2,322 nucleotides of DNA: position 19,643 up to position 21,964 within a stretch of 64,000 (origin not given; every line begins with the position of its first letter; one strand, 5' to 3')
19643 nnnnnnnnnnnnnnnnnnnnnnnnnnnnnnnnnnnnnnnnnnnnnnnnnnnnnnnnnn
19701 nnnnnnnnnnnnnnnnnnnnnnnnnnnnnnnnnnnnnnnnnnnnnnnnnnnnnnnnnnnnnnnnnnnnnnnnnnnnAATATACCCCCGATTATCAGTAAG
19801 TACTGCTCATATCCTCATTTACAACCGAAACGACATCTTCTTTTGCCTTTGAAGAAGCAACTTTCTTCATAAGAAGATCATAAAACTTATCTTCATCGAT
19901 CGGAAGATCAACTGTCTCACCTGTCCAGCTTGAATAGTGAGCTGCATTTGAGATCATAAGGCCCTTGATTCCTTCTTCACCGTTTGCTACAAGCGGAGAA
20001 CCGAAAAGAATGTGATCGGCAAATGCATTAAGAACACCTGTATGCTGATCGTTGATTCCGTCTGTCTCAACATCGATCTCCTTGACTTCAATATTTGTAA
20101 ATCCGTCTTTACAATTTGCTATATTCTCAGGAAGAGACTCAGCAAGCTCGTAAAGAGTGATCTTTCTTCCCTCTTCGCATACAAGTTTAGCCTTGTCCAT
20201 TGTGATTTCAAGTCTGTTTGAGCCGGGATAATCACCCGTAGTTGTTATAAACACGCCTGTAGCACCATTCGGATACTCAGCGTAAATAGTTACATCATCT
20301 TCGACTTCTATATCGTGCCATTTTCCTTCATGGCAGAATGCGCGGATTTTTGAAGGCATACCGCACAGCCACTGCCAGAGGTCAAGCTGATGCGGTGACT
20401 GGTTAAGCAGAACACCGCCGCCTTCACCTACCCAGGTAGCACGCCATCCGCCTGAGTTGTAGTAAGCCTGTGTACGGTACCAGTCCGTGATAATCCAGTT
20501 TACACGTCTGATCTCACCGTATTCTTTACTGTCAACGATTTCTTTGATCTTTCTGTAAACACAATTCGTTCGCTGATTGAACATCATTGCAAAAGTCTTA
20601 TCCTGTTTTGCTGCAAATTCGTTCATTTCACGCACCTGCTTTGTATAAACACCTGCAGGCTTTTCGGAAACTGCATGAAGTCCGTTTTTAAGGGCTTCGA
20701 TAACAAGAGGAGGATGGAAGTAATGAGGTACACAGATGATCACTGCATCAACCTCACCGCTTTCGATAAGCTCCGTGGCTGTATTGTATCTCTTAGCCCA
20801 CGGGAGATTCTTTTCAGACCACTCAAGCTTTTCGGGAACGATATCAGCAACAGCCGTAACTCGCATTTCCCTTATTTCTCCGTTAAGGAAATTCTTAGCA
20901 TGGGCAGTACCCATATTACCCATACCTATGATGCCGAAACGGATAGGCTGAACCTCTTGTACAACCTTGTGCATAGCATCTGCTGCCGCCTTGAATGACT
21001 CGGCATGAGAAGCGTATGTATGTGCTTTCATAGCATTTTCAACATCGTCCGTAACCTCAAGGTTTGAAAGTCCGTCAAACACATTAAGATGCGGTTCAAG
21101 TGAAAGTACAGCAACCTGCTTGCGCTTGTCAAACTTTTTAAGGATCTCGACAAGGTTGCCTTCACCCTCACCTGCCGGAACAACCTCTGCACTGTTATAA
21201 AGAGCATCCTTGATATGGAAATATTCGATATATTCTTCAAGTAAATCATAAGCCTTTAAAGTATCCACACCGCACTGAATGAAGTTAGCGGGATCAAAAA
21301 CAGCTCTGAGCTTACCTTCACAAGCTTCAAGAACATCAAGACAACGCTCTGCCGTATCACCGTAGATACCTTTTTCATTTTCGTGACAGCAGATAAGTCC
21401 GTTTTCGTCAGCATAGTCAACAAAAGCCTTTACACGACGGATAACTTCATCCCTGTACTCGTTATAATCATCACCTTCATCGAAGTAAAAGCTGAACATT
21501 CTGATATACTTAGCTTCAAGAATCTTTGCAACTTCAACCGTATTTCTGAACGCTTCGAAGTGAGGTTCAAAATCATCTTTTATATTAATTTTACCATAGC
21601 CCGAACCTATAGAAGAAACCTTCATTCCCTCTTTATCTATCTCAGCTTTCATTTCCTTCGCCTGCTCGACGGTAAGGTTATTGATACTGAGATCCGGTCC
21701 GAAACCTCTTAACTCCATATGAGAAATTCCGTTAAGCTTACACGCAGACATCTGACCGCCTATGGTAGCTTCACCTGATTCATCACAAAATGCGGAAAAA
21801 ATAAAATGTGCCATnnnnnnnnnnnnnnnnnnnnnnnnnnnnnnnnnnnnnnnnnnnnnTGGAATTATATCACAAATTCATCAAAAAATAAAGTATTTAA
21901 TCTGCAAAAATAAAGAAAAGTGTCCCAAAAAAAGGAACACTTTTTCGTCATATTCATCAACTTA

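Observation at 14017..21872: Mannonate/KDG operon without uronate isomerase, headed by a TIM-barrel::Gfo/Idh/MocA fusion and a second Gfo/Idh/MocA enzyme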

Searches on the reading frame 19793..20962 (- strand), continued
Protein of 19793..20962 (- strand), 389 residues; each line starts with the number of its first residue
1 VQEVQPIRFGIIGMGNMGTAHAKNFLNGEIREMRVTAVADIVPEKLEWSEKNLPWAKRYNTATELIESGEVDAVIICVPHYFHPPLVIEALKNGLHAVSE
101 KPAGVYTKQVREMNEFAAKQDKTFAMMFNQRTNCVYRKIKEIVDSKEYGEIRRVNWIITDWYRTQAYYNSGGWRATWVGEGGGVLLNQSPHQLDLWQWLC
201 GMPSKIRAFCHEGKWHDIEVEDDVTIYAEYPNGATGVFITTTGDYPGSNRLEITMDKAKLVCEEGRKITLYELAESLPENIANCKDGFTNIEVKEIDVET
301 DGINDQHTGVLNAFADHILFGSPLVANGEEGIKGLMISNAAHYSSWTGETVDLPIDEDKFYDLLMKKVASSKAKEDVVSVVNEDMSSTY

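Call 54: search_protein_families(library=pfam, proteins=[L079:5669-7363:+, L080:7146-8960:+, L079:14978-16084:-, L079:16418-17470:-, L080:14332-15237:+, L080:15347-16369:+, L080:16335-17519:+, L083:7929-8954:+, L057:6839-9133:+, L021:9589-12705:+], max_evalue=0.00001)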
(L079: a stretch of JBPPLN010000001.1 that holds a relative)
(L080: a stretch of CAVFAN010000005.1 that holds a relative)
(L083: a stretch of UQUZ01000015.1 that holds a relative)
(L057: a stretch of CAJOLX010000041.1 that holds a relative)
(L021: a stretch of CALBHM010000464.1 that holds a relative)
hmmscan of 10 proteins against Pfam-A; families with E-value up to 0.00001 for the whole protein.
L079:5669-7363:+ (564 aa): 1 family
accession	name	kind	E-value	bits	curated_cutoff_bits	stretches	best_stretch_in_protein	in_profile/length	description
PF04734.18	Ceramidase_alk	-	3.4e-06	26.4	32.1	1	145-349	20-225/509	Neutral/alkaline non-lysosomal ceramidase, N-terminal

L080:7146-8960:+ (604 aa): 0 families

L079:14978-16084:- (368 aa): 7 families
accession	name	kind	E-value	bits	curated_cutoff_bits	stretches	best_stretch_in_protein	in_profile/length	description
PF03054.22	tRNA_Me_trans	-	1.6e-66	224.2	20.6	1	22-209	2-201/202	tRNA methyl transferase HUP domain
PF20258.4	tRNA_Me_trans_C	-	2.3e-17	63.5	20.6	1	285-359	2-77/77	Aminomethyltransferase beta-barrel domain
PF20259.3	tRNA_Me_trans_M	-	5.2e-16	58.4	27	1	216-277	3-65/66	tRNA methyl transferase PRC-barrel domain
PF02540.23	NAD_synthase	-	8.9e-08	32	21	1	21-85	19-83/242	NAD synthase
PF06508.19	QueC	-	9.3e-07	29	22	1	25-86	4-65/210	Queuosine biosynthesis protein QueC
PF00764.25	Arginosuc_synth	-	4.7e-06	27.2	27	1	22-91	1-69/162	Arginosuccinate synthase N-terminal HUP domain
PF24167.1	DUF7411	-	7.5e-06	26.1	28.7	0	25-95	5-70/194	Family of unknown function (DUF7411)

L079:16418-17470:- (350 aa): 0 families

L080:14332-15237:+ (301 aa): 2 families
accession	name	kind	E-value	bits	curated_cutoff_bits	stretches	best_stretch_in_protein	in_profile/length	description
PF13472.12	Lipase_GDSL_2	-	8.6e-16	59.4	32.9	1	51-239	1-176/178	GDSL-like Lipase/Acylhydrolase family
PF00657.28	Lipase_GDSL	-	7.5e-07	29.9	23.6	1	50-245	2-207/208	GDSL-like Lipase/Acylhydrolase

L080:15347-16369:+ (340 aa): 1 family
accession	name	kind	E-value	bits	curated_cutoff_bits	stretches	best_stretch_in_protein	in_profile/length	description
PF03590.20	AsnA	-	2.4e-109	364.9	27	1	25-250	1-227/228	Aspartate-ammonia ligase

L080:16335-17519:+ (394 aa): 0 families

L083:7929-8954:+ (341 aa): 1 family
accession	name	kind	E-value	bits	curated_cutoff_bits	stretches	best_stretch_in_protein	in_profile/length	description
PF00722.28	Glyco_hydro_16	-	8.7e-17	61.6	22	1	125-265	28-136/175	Glycosyl hydrolases family 16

L057:6839-9133:+ (764 aa): 14 families
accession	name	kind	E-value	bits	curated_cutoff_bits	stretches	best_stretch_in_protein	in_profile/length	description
PF07724.20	AAA_2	-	3.1e-70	236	27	1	503-666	4-166/166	AAA domain (Cdc48 subfamily)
PF17871.7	AAA_lid_9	-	3.6e-28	98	22.8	1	310-405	1-97/104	AAA lid domain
PF00004.35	AAA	-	2.1e-27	96.6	21.2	2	172-284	2-110/131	ATPase family associated with various cellular activities (AAA)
PF07728.20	AAA_5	-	2e-19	70.4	22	1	505-626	2-125/139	AAA domain (dynein-related subfamily)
PF10431.15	ClpB_D2-small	-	1e-12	48.3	21.9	1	672-740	1-69/81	C-terminal, D2-small domain, of ClpB protein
PF13401.12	AAA_22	-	2e-11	44.8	27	0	503-599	6-109/130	AAA domain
PF13191.12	AAA_16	-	2.2e-10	41.7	32.6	0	149-195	2-51/167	AAA ATPase domain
PF00158.32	Sigma54_activat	-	1.2e-08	35.3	20.2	0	501-623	21-142/168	Sigma-54 interaction domain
PF13173.12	AAA_14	-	7.6e-08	32.9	27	0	505-601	5-88/129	AAA domain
PF01637.24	ATPase_2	-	9.2e-07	29.3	33.2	0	152-320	4-193/225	ATPase domain predominantly from Archaea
PF05621.17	TniB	-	9.9e-07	28.8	22.4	0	196-307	76-185/189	Bacterial TniB protein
PF20720.3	nSTAND3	-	1.5e-06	28.4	27.2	0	171-201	20-51/155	Novel STAND NTPase 3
PF06414.18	Zeta_toxin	-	9.1e-06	25.7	22.3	0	496-545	10-58/199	Zeta toxin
PF12775.13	AAA_7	-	9.5e-06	25.7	25.8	0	504-553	35-84/181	P-loop containing dynein motor region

L021:9589-12705:+ (1038 aa): 1 family
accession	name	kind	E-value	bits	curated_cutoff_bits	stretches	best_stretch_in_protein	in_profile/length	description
PF17132.9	Glyco_hydro_106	-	5.1e-11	42.2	29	1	208-690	269-739/743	alpha-L-rhamnosidase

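Call 77: search_protein_families(library=pfam, proteins=[L079:19804-21063:+, L079:17895-18284:-, L079:13559-14233:-, L079:14373-14933:-, L082:253-1341:+, L082:2131-3096:-, L082:5881-6639:+, L082:6729-7067:+, L025:16873-18303:+, L014:5539-6927:-], max_evalue=0.00001)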
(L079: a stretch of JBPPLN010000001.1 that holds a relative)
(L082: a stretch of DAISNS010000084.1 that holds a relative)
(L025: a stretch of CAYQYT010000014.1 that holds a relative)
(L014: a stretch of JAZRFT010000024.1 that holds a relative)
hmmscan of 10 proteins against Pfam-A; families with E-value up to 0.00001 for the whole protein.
L079:19804-21063:+ (419 aa): 0 families

L079:17895-18284:- (129 aa): 1 family
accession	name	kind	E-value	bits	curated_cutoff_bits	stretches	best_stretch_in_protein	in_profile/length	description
PF01597.25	GCV_H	-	6.6e-26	91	22.2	1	8-123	2-120/122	Glycine cleavage H-protein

L079:13559-14233:- (224 aa): 0 families

L079:14373-14933:- (186 aa): 2 families
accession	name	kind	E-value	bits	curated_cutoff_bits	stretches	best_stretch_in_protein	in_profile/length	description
PF14278.11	TetR_C_8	-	1e-19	70.9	26.1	1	74-165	6-101/103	Transcriptional regulator C-terminal region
PF00440.29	TetR_N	-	5.4e-07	29.7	24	1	17-55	7-45/47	Bacterial regulatory proteins, tetR family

L082:253-1341:+ (362 aa): 4 families
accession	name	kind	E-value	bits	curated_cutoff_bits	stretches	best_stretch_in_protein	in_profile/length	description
PF13377.12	Peripla_BP_3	-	4.6e-37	128.1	26.5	1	191-348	2-167/167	Periplasmic binding protein-like domain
PF00532.27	Peripla_BP_1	-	8.3e-30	104.6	22.2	1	77-334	2-269/281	Periplasmic binding proteins and sugar binding domain of LacI family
PF00356.27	LacI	-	1.3e-14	54.2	27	1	19-65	1-46/46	Bacterial regulatory proteins, lacI family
PF13407.12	Peripla_BP_4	-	4.8e-10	39.9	35.1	1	79-329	1-256/258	Periplasmic binding protein domain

L082:2131-3096:- (321 aa): 0 families

L082:5881-6639:+ (252 aa): 0 families

L082:6729-7067:+ (112 aa): 0 families

L025:16873-18303:+ (476 aa): 1 family
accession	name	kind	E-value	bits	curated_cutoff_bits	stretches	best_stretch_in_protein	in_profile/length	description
PF13347.12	MFS_2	-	1.8e-70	238.1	27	1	23-464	1-427/427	MFS/sugar transport protein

L014:5539-6927:- (462 aa): 2 families
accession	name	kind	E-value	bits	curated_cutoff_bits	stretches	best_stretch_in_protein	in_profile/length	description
PF02056.22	Glyco_hydro_4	-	4.1e-57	193.2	23.2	1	12-194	1-182/183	Family 4 glycosyl hydrolase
PF11975.13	Glyco_hydro_4C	-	1.7e-42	146.2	24.1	1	211-434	2-211/211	Family 4 glycosyl hydrolase C-terminal domain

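Call 85: search_protein_families(library=ncbifam, proteins=[L074:9339-10187:+, L015:4529-5545:+, L014:5539-6927:-, L082:4330-5739:+, L065:3562-4479:+, L060:12117-13487:+], max_evalue=1e-10)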
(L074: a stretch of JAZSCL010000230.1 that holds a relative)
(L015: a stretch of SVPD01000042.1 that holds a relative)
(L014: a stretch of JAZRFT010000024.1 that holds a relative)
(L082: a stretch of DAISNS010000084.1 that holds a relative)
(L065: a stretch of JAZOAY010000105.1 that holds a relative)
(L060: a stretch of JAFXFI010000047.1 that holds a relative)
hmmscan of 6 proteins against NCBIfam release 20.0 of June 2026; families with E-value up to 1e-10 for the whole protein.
L074:9339-10187:+ (282 aa): 179 families (the best 25 are shown)
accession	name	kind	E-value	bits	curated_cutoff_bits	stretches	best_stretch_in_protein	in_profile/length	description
NF006132.0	PRK08277.1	subfamily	1.7e-129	431.1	281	1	3-282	5-280/280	D-mannonate oxidoreductase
NF005559.1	PRK07231.1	subfamily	1.8e-52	178.3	215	1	6-276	2-247/249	glucose 1-dehydrogenase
NF006070.0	PRK08213.1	subfamily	1e-44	153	279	2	127-278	110-258/259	gluconate 5-dehydrogenase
NF004791.0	PRK06138.1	equivalog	6.7e-43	146.8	312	1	5-278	2-251/252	SDR family oxidoreductase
NF005853.0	PRK07774.1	equivalog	6.5e-41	140.4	303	1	5-276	3-246/250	SDR family oxidoreductase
TIGR01832.1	kduD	equivalog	3.7e-40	138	338.85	1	125-277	99-246/248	2-dehydro-3-deoxy-D-gluconate 5-dehydrogenase KduD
NF004773.0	PRK06113.1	equivalog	7.6e-40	137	367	2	120-275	101-249/255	7-alpha-hydroxysteroid dehydrogenase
NF004198.0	PRK05653.1-3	equivalog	8.7e-40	136.7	296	1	4-276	3-246/248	3-oxoacyl-ACP reductase FabG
NF005446.0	PRK07035.1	equivalog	1.4e-39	135.9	373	1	5-276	8-253/255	SDR family oxidoreductase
NF005402.0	PRK06949.1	equivalog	1.4e-39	135.8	358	1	5-277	6-259/260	SDR family oxidoreductase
NF005752.0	PRK07576.1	subfamily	1.8e-39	135.6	321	1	5-278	6-252/271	SDR family oxidoreductase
NF004778.0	PRK06124.1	equivalog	2.6e-39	135.2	303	1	5-278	8-254/256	SDR family oxidoreductase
NF005488.0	PRK07097.1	equivalog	6.8e-39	133.5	369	1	123-281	104-262/266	gluconate 5-dehydrogenase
NF005390.0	PRK06935.1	equivalog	6.6e-38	130.5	369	1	128-276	113-255/258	2-dehydro-3-deoxy-D-gluconate 5-dehydrogenase KduD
NF005067.0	PRK06484.1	equivalog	8.2e-38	130.2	713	1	7-279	272-514/524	short chain dehydrogenase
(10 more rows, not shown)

L015:4529-5545:+ (338 aa): 3 families
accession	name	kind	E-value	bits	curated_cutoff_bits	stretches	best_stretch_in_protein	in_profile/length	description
NF050092.1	BtaManbiosPhlase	equivalog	5.5e-53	180.1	550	1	68-330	104-347/351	BtaManbiosPhlase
NF052550.1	BManbPhaseBMBP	equivalog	1.5e-44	152.6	450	1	17-329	8-294/296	beta-1,2-mannobiose phosphorylase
NF058598.1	BetMansidBT3780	equivalog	2.8e-16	59.6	550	1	22-322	50-360/366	beta-1,2-mannosidase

L014:5539-6927:- (462 aa): 2 families
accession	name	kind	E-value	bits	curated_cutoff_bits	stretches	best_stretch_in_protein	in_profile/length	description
NF011657.0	PRK15076.1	subfamily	6.1e-74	249.2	486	1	11-459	3-429/432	alpha-galactosidase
NF041089.1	alpha_gluc_AglA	equivalog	7.9e-31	107.4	650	1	11-274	1-253/464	alpha-glucosidase AglA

L082:4330-5739:+ (469 aa): 1 family
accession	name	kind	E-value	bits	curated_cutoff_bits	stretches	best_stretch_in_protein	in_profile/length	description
NF002794.0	PRK02925.1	equivalog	2.1e-184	613.8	387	1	1-465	1-459/459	glucuronate isomerase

L065:3562-4479:+ (305 aa): 0 families

L060:12117-13487:+ (456 aa): 1 family
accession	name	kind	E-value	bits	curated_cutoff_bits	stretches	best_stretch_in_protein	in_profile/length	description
NF038032.1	CehA_McbA_metalo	domain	4.5e-15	55.9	80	0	119-183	5-68/315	CehA/McbA family metallohydrolase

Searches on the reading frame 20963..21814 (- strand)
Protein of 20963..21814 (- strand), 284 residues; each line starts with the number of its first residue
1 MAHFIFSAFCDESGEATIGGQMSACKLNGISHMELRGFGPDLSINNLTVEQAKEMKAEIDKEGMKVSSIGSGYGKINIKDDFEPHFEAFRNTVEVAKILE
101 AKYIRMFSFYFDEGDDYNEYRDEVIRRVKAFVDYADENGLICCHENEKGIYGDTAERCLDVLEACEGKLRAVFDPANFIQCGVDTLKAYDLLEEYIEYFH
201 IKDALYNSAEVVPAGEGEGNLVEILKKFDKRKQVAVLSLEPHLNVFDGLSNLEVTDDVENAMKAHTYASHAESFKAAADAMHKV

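Call 20: search_solved_structures(query=window:20963-21814:-, max_evalue=0.01, show_alignments=2)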
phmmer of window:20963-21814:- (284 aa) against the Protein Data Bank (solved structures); distinct sequences matched with E-value up to 0.01: 3.
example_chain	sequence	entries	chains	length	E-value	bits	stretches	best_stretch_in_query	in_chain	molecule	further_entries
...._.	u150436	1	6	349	1.9e-05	27.5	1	126-208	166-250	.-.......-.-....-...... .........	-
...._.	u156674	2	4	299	6.2e-05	25.9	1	54-209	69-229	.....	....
3dx5_A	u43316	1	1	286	6.7e-05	25.7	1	59-204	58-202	uncharacterized protein AsbF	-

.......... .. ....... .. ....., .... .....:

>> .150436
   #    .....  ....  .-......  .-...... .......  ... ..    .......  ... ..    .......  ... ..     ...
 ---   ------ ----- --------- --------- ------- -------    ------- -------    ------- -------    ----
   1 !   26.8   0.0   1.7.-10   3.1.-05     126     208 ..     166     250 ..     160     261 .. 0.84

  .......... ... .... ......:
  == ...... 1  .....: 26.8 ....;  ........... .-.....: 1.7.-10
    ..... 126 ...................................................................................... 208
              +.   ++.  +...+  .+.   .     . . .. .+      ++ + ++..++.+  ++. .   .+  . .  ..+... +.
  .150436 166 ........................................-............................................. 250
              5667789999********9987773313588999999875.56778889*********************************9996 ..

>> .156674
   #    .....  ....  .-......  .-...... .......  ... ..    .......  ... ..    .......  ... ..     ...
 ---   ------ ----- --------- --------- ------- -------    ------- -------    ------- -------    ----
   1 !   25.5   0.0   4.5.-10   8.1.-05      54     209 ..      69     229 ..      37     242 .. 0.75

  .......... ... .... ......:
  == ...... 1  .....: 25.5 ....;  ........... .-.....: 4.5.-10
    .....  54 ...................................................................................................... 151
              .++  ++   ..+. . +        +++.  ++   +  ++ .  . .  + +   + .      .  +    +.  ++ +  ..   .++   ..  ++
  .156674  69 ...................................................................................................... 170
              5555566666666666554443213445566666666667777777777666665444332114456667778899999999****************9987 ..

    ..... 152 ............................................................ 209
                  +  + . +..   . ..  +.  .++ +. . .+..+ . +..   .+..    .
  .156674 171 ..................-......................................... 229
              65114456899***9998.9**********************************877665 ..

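Call 66: predict_structure(alignment_id=A2)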
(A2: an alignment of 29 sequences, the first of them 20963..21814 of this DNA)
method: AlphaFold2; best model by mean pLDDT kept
length: 284 residues; sequences in the alignment: 29
mean_pLDDT: 87.0   pTM: 0.85
mean pLDDT of the five models: 87.0, 85.6, 84.3, 83.6, 81.7
residues with pLDDT >= 90: 159; 70-90: 85; 50-70: 40; < 50: 0
segments of 3 or more residues with pLDDT < 50: none
pLDDT, mean of each block of 10 residues (from residue 1): 88 88 95 79 82 95 92 81 93 95 92 91 97 97 92 95 97 90 93 93 67 72 88 87 68 66 71 89 87
secondary structure, 60 per line:
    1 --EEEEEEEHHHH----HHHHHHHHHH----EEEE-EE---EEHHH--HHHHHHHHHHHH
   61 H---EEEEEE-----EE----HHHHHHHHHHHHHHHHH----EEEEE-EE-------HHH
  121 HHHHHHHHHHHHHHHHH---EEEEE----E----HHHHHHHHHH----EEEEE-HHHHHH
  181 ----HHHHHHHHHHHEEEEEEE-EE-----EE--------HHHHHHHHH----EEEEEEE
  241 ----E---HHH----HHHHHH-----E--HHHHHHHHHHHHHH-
elements in order: E3-9 H10-13 H18-27 E32-35 H49-61 E65-70 H82-98 E103-107 H118-137 E141-145 H155-164 E169-173 H175-180 H185-195 E196-202 H221-229 E234-240 H256-261 H270-283

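Call 69: fold_search(model_id=the predicted structure, library=pdb)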
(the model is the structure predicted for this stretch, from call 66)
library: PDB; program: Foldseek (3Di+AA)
matches with E <= 10: 1965; with E <= 0.001: 408
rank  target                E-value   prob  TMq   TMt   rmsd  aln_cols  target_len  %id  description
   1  3dx5                  5.8e-13  1.00  0.71  0.73   4.3       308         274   16  Crystal structure of the probable 3-DHS dehydratase AsbF involved in the petrobactin synthesis from Bacillus anthracis (released 2008-09-02)
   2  1i60                  2.8e-11  1.00  0.71  0.72   5.5       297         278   13  Structural genomics, IOLI protein (released 2002-03-13)
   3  4q7i_A                3.1e-11  1.00  0.69  0.66   5.9       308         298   16  Crystal structure of engineered thermostable D-tagatose 3-epimerase PcDTE-Var8 (released 2014-10-22)
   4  4q7i_B                4.0e-11  1.00  0.69  0.67   5.9       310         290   16  Crystal structure of engineered thermostable D-tagatose 3-epimerase PcDTE-Var8 (released 2014-10-22)
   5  4ytr_B                4.7e-11  1.00  0.70  0.68   5.8       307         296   17  Crystal structure of D-tagatose 3-epimerase C66S from Pseudomonas cichorii in complex with 1-deoxy L-tagatose (released 2016-03-23)
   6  4pgl_A                5.0e-11  1.00  0.68  0.66   6.0       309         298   16  Crystal structure of engineered D-tagatose 3-epimerase PcDTE-ILS6 (released 2014-10-22)
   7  4pfh_B                5.3e-11  1.00  0.69  0.68   5.0       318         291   16  Crystal structure of engineered D-tagatose 3-epimerase PcDTE-IDF8 (released 2014-10-22)
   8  7x7w_A                6.0e-11  1.00  0.66  0.65   6.5       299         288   16  The X-ray Crystallographic Structure of D-Psicose 3-epimerase from Clostridia bacterium (released 2022-09-07)
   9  3cqj_B                6.4e-11  1.00  0.72  0.74   3.8       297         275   15  Crystal Structure of L-xylulose-5-phosphate 3-epimerase UlaE (form B) complex with Zn2+ (released 2008-11-25)
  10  8xiv                  7.6e-11  1.00  0.70  0.69   6.0       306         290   13  Production of D-psicose (released 2024-12-25)
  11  4pfh_A                7.6e-11  1.00  0.71  0.68   5.6       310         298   16  Crystal structure of engineered D-tagatose 3-epimerase PcDTE-IDF8 (released 2014-10-22)
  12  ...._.                9.7e-11  1.00  0.67  0.69   5.7       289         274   19  Crystal structure of the isomerase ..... with ethylene glycol (released 2025-04-16)
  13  4xsl_D                1.0e-10  1.00  0.72  0.70   5.6       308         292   16  Crystal strcutre of D-tagatose 3-epimerase C66S from Pseudomonas cichorii in complex with glycerol (released 2016-01-27)
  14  8yec_C                1.2e-10  1.00  0.71  0.68   6.4       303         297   15  Crystal structure of L-ribulose 3-epimerase in complex with D-allulose (released 2025-02-12)
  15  3tva_A                1.3e-10  1.00  0.61  0.62   4.8       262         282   17  Crystal Structure of Xylose isomerase domain protein from Planctomyces limnophilus (released 2011-10-05)
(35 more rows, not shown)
